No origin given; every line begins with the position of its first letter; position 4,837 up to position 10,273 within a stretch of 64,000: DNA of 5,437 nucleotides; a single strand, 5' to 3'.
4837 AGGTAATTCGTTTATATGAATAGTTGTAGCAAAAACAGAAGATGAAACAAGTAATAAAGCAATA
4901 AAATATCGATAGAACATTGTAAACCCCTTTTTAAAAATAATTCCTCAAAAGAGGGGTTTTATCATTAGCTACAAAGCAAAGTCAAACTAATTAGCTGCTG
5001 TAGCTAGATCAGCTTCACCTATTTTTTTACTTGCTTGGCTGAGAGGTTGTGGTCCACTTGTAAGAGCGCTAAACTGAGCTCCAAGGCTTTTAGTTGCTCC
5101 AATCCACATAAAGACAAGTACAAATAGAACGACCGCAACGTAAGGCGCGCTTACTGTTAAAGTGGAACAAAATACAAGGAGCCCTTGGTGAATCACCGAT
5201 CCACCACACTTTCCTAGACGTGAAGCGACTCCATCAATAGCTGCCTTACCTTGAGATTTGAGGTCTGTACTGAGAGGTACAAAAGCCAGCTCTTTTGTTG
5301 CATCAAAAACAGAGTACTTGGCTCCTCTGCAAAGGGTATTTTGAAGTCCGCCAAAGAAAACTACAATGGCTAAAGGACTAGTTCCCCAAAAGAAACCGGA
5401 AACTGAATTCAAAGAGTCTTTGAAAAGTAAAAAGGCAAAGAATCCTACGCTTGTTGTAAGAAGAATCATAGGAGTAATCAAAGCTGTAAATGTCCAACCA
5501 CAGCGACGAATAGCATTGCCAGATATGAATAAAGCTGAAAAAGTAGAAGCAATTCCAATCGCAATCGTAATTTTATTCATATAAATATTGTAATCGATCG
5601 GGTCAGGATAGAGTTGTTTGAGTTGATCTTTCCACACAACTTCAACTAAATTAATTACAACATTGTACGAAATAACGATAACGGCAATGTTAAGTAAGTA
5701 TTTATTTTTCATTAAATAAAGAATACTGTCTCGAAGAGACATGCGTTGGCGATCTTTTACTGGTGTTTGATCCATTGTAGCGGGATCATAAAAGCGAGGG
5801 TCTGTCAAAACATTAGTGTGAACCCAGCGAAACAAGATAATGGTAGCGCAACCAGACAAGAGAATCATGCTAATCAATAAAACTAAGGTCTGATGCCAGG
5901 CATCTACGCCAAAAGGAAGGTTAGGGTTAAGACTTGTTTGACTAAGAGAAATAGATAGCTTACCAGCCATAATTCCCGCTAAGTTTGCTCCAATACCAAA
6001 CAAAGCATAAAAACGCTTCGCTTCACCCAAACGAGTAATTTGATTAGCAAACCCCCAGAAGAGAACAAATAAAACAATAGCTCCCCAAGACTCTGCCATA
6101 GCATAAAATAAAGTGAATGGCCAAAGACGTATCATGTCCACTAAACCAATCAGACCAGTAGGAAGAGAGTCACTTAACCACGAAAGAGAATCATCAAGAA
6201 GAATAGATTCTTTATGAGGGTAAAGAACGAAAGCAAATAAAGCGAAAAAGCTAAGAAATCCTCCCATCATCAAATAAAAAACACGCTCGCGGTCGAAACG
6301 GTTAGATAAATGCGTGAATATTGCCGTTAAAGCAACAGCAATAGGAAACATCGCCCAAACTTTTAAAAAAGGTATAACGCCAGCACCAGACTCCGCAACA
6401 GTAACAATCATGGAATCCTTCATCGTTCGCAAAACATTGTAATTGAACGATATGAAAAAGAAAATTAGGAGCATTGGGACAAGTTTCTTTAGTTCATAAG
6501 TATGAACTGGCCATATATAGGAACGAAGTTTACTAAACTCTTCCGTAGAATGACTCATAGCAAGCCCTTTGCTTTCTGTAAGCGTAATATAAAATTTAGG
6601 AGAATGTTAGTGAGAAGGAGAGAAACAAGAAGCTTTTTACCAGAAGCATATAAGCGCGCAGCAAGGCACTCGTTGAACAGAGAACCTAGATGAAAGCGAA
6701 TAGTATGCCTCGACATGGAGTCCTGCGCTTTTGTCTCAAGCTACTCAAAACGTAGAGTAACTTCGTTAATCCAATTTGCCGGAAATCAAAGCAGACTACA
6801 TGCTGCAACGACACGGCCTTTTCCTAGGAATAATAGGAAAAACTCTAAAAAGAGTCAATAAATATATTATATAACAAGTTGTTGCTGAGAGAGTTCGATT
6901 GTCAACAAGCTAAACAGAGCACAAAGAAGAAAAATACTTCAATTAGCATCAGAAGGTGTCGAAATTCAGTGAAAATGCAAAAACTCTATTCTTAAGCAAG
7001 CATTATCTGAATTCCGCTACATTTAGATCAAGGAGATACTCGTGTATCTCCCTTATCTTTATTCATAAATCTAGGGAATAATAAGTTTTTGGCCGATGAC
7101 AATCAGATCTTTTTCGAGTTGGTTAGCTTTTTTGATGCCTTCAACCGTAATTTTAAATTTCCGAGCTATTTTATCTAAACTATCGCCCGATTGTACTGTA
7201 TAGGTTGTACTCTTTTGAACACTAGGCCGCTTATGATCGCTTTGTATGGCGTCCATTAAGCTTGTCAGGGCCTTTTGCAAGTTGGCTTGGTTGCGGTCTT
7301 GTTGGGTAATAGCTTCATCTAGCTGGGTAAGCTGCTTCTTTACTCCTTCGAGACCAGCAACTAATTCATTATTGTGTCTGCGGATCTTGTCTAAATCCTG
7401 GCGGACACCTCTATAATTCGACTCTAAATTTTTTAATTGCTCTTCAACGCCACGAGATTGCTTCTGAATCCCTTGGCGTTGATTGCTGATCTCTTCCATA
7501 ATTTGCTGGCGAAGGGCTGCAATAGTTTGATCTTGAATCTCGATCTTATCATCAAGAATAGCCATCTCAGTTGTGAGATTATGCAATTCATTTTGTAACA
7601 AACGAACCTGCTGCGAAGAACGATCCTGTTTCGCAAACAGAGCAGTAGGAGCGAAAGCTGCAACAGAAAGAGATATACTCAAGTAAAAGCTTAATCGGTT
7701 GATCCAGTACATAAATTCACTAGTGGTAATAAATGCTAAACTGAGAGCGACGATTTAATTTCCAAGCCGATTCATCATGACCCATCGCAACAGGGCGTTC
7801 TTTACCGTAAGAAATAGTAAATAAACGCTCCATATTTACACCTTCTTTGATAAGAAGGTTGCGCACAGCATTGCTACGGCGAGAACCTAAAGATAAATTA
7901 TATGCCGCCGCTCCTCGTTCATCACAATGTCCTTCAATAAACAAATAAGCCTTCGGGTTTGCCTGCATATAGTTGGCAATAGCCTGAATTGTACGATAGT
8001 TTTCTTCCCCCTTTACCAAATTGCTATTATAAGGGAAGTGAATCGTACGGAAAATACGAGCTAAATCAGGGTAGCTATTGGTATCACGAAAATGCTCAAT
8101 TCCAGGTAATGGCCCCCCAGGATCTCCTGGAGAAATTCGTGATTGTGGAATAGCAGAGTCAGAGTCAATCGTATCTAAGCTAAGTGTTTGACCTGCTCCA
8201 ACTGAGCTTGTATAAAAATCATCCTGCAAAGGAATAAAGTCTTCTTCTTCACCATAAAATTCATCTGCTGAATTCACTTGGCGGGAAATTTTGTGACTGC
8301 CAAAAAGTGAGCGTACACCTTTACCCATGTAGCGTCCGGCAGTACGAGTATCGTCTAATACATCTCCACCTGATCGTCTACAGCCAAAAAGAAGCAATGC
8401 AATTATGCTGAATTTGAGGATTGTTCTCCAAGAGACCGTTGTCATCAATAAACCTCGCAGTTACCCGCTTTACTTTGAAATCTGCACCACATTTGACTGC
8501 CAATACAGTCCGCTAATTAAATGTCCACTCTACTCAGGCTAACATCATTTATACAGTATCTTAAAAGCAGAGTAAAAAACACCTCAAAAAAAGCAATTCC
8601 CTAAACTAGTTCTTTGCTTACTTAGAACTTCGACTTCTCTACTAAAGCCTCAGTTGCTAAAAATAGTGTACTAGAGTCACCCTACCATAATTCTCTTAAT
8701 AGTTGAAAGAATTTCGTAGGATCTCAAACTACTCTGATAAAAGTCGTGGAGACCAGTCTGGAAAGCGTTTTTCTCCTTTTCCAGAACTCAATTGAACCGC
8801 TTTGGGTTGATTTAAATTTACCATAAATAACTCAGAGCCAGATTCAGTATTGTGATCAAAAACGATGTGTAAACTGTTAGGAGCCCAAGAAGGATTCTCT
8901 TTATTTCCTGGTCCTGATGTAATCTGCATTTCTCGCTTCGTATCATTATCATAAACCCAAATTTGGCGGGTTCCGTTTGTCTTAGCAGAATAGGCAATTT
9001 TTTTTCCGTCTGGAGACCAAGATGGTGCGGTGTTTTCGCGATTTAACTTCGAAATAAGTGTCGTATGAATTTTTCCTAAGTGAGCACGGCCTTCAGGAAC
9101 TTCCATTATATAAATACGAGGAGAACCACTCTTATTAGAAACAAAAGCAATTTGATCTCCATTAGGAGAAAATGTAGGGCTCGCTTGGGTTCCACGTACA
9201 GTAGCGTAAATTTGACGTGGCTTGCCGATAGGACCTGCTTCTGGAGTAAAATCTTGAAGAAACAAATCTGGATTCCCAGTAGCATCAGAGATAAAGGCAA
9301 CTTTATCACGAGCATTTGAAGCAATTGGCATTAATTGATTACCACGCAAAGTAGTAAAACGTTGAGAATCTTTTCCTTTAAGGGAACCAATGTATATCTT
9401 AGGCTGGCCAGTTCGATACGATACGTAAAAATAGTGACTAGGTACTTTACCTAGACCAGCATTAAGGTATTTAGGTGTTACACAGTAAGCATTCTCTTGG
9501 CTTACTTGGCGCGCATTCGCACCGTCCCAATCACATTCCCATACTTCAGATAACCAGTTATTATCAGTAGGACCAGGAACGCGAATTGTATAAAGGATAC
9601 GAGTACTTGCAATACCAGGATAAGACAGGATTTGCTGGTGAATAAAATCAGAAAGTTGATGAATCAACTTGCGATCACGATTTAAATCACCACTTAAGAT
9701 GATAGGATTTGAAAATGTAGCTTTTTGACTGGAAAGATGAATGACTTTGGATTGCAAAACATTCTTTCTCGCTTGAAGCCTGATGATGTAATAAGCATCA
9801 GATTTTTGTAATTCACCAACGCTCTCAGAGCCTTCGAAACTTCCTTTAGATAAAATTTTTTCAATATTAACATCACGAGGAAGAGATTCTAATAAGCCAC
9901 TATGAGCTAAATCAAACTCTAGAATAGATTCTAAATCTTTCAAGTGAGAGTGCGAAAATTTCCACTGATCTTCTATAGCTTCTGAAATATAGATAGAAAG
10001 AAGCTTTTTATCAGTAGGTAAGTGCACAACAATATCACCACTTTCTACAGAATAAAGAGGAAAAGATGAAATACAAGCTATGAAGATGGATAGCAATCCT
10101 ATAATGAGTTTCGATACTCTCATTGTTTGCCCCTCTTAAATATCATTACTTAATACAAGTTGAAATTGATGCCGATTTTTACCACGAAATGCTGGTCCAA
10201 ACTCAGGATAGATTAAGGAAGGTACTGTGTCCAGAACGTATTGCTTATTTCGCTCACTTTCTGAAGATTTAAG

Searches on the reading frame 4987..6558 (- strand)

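Call 19: search_protein_families(library=ncbifam, proteins=[window:4987-6558:-], max_evalue=1e-10)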
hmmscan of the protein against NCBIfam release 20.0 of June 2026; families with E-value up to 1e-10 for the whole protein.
window:4987-6558:- (523 aa): 1 family
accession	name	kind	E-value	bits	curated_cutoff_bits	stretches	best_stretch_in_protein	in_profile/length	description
TIGR00769.1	AAA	superfamily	1.6e-166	554.9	387.2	1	18-496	1-472/472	NTP/NDP exchange transporter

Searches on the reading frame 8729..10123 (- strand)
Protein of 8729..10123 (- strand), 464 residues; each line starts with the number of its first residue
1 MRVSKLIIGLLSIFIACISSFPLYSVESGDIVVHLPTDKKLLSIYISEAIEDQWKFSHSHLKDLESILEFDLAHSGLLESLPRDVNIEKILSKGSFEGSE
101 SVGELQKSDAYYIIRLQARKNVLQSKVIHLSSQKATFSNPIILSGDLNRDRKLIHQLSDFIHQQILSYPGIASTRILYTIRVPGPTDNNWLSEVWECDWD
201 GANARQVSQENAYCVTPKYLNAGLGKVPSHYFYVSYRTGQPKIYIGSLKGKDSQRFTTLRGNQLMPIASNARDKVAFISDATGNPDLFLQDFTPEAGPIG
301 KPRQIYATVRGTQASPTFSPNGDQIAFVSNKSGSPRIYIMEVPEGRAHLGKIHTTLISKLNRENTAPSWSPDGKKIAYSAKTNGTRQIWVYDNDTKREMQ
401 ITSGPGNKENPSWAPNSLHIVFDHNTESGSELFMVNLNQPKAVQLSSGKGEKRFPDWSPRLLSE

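Call 19: search_protein_families(library=ncbifam, proteins=[window:8729-10123:-], max_evalue=1e-10)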
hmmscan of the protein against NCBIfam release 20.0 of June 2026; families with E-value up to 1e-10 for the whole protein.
window:8729-10123:- (464 aa): 5 families
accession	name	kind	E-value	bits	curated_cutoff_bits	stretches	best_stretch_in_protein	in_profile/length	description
NF002183.0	PRK01029.1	equivalog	4.9e-136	454.2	405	1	14-458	10-423/429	Tol-Pal system protein TolB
TIGR02800.1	propeller_TolB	equivalog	8.2e-57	193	343.15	1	52-458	34-418/418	Tol-Pal system beta propeller repeat protein TolB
NF053518.1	DipepPtdsDpp5Prph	equivalog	1.2e-14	53.8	900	0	300-447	237-382/655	dipeptidyl-peptidase Dpp5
NF003124.0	PRK04043.1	equivalog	3.8e-13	49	428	0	230-345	202-311/419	Tol-Pal system protein TolB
NF033523.0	lasso_peptidase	equivalog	1.6e-12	47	400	0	364-426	90-152/638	Atxe2 family lasso peptide isopeptidase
